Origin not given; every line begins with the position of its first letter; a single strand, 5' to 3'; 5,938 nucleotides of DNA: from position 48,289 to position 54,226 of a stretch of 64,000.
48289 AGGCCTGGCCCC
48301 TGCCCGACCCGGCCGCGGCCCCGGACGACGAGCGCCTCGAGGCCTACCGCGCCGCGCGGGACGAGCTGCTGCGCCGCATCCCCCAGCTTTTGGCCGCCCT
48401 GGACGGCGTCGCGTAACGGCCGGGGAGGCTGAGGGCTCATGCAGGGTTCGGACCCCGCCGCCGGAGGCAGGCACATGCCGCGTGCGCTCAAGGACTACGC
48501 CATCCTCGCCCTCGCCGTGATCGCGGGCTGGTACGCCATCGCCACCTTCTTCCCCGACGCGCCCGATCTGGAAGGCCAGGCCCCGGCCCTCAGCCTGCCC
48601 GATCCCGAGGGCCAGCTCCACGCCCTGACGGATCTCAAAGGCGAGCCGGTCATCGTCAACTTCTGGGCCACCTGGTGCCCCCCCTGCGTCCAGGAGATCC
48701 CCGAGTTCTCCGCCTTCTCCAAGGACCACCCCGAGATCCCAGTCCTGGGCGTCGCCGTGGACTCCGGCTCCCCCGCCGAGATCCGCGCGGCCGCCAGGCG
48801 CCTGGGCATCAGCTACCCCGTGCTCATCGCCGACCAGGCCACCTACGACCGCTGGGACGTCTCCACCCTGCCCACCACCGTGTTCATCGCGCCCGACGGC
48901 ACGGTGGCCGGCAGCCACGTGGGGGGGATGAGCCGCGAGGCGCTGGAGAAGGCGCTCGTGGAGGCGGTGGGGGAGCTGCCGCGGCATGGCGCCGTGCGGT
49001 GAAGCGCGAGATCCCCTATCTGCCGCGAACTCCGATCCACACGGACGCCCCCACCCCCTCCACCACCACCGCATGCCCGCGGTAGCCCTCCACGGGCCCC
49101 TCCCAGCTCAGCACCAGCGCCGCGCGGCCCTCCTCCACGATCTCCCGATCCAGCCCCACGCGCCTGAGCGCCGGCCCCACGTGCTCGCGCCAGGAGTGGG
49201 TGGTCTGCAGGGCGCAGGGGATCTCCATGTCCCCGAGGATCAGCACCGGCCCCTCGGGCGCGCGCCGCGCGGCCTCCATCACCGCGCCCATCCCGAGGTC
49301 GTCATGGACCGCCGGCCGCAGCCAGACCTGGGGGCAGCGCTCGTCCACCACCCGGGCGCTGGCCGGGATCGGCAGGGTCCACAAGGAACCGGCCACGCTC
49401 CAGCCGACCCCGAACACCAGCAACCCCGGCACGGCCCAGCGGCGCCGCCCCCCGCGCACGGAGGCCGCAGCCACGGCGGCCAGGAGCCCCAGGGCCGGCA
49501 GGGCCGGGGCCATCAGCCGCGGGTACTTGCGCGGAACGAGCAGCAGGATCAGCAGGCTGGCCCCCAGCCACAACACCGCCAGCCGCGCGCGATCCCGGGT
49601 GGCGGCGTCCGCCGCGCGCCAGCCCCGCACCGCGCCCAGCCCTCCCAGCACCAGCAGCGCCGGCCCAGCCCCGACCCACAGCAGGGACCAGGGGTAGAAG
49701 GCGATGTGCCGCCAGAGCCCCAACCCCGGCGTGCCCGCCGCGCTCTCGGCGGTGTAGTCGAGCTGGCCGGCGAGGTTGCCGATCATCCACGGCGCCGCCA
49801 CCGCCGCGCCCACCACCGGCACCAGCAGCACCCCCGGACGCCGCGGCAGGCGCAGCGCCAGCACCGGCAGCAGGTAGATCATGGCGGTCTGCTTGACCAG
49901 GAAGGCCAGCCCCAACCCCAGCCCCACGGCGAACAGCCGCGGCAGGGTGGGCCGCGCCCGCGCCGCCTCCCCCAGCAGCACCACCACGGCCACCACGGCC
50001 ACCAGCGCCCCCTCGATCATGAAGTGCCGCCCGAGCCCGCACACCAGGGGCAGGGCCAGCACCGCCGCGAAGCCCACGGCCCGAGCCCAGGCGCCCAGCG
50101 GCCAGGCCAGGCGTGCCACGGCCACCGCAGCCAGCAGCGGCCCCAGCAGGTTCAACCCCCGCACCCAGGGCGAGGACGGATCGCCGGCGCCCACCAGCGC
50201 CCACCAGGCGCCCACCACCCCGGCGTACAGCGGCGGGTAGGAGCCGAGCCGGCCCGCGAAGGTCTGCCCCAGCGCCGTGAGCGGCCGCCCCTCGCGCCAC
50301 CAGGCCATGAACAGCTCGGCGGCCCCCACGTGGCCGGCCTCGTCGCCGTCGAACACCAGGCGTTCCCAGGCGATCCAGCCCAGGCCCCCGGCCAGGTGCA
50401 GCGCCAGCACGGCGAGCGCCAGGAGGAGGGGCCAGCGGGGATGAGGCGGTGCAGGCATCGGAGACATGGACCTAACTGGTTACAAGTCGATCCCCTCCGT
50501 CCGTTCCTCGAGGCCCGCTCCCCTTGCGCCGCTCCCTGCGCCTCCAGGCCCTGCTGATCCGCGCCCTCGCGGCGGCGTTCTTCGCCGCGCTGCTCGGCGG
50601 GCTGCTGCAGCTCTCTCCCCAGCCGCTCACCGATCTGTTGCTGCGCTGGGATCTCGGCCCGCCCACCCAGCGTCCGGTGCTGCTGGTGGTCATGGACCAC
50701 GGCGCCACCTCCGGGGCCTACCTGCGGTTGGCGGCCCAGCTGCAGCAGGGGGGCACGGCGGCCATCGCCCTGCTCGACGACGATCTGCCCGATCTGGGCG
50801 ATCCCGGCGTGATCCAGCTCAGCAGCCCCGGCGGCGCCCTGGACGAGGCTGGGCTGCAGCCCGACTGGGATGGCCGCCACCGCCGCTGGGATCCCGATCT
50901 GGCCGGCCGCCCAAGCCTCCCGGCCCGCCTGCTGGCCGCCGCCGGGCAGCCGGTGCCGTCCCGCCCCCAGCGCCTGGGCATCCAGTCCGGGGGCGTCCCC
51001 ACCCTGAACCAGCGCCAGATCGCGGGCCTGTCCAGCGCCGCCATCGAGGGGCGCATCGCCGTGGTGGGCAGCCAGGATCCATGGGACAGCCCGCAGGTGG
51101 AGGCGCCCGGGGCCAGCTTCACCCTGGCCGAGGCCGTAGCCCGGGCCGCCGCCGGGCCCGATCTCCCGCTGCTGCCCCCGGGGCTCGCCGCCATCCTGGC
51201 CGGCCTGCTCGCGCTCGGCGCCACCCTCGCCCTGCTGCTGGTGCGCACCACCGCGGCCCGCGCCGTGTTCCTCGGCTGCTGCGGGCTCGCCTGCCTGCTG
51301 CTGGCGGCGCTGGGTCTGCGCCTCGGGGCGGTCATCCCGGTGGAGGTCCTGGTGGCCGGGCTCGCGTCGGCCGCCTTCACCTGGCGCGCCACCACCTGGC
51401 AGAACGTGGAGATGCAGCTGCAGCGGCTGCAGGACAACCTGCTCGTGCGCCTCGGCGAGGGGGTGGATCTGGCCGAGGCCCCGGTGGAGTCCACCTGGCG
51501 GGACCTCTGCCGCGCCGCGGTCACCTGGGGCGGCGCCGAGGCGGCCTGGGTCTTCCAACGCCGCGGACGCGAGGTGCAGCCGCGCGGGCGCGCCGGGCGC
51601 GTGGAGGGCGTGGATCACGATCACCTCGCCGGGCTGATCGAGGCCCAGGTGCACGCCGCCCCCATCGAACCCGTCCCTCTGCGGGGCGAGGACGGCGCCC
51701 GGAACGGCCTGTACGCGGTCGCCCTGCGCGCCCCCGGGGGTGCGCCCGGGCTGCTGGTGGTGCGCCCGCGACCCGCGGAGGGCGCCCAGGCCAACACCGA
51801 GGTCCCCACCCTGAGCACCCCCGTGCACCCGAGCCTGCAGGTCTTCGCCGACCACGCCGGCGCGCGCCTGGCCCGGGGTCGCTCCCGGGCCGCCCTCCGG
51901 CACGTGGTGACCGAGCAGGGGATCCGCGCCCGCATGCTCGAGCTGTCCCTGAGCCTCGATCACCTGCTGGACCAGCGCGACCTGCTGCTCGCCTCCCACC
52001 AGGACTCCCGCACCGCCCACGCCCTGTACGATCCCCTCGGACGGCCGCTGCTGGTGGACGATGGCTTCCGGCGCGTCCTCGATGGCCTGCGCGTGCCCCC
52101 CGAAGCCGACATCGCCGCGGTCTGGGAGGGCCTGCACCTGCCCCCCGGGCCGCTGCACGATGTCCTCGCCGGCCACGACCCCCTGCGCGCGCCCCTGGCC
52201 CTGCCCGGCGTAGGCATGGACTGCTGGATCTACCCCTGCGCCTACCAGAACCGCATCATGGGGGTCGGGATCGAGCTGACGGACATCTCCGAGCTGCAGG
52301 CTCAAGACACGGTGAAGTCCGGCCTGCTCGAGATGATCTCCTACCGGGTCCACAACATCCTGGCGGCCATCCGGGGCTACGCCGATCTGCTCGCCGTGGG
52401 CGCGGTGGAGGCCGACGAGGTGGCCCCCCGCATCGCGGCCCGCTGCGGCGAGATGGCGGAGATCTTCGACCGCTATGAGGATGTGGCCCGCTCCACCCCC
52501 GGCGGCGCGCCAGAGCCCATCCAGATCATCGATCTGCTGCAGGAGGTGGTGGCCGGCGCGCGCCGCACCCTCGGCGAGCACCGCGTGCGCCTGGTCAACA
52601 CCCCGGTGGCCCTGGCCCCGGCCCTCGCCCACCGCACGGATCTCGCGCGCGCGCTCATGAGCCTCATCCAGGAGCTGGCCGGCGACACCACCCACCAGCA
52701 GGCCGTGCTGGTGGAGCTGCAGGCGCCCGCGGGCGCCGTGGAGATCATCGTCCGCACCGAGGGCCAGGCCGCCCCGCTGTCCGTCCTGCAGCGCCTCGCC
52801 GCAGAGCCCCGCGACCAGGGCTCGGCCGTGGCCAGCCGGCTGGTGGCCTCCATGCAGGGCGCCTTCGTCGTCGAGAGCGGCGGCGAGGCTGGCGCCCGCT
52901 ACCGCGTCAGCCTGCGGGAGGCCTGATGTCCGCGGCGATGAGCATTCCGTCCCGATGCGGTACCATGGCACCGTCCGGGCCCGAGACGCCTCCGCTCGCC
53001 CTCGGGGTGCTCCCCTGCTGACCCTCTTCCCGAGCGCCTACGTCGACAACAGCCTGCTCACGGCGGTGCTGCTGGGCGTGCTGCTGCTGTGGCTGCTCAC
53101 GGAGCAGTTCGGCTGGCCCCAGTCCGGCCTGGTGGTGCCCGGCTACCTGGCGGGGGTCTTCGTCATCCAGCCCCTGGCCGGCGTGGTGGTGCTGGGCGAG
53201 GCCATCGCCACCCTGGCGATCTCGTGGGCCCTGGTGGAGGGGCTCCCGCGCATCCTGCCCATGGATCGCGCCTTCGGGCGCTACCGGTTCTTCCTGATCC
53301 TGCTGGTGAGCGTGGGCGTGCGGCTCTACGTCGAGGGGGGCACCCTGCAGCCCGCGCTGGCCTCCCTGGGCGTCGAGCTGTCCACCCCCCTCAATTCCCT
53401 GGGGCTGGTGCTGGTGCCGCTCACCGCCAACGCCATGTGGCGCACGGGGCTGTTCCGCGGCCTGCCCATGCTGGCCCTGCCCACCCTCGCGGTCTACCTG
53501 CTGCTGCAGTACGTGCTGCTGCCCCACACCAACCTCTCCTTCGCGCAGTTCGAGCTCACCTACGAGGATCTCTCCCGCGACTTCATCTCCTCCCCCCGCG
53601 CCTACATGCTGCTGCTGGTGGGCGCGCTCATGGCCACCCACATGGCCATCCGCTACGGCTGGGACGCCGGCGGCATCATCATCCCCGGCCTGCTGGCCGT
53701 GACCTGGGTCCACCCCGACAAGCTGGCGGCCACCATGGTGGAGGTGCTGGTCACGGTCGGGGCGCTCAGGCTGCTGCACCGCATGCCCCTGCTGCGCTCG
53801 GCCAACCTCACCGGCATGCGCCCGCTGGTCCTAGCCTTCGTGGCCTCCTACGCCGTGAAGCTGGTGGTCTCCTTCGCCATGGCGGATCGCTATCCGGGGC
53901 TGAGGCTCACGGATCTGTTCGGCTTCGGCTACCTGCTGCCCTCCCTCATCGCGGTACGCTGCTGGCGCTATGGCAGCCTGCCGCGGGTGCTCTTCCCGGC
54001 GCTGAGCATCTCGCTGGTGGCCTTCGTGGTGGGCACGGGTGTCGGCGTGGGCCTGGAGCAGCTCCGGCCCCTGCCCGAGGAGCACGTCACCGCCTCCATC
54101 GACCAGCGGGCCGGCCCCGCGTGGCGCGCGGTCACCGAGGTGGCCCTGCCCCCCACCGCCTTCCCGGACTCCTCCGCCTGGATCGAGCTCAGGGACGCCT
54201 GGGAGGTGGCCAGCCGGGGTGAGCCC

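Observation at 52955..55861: Internal duplication of the CapC-like module and its fusion to a large soluble region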

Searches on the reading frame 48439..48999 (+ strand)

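Call 86: search_protein_families(library=pfam, proteins=[window:48439-48999:+], max_evalue=0.001)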
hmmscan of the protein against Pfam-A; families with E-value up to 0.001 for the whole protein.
window:48439-48999:+ (187 aa): 5 families
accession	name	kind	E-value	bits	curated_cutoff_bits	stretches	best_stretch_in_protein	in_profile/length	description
PF00578.27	AhpC-TSA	-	2.1e-19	70.1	26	1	47-157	4-122/124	AhpC/TSA family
PF08534.16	Redoxin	-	7.9e-17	61.9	26.6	1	47-170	5-140/148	Redoxin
PF00085.26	Thioredoxin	-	2.7e-09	37.4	23.5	1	68-109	18-60/103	Thioredoxin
PF13905.12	Thioredoxin_8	-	7.1e-07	29.9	27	1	68-156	1-94/94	Thioredoxin-like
PF13098.12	Thioredoxin_2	-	1.2e-05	26.1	27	1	67-173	4-104/104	Thioredoxin-like domain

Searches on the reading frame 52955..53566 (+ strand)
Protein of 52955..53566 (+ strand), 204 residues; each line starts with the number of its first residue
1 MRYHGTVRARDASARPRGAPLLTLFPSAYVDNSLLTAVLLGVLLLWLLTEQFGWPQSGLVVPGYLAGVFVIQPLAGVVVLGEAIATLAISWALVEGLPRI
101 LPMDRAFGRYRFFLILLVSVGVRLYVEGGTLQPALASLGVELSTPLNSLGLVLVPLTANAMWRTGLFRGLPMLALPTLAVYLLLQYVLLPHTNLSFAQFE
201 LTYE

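Call 64: search_dna_similar(query=window:53039-53533:+, collection=plasmids, mode=protein, max_evalue=0.001, max_rows=15)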
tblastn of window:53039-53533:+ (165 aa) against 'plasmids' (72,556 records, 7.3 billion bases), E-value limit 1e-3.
No match.

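Call 87: search_protein_families(library=pfam, proteins=[window:52955-53566:+], max_evalue=1)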
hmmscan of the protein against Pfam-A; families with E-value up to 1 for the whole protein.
window:52955-53566:+ (204 aa): 1 family
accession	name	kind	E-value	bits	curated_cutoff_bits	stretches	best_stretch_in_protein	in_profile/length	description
PF14102.11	Caps_synth_CapC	-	3.6e-18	66.6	27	1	40-168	1-117/119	Capsule biosynthesis CapC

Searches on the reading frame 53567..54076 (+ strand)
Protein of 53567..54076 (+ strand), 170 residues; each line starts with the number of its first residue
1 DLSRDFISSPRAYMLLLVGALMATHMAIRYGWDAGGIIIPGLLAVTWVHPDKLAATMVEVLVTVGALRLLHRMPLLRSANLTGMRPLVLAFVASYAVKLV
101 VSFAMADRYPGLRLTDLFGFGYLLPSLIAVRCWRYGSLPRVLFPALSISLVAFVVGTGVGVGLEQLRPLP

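Call 87: search_protein_families(library=pfam, proteins=[window:53567-54076:+], max_evalue=1)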
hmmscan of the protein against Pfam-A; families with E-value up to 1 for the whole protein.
window:53567-54076:+ (170 aa): 2 families
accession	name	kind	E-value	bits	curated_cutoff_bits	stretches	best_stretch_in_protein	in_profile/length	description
PF14102.11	Caps_synth_CapC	-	3.5e-21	76.3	27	1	18-140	1-118/119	Capsule biosynthesis CapC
PF20349.3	DUF6644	-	0.01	16.5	27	1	36-111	79-153/155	Family of unknown function (DUF6644)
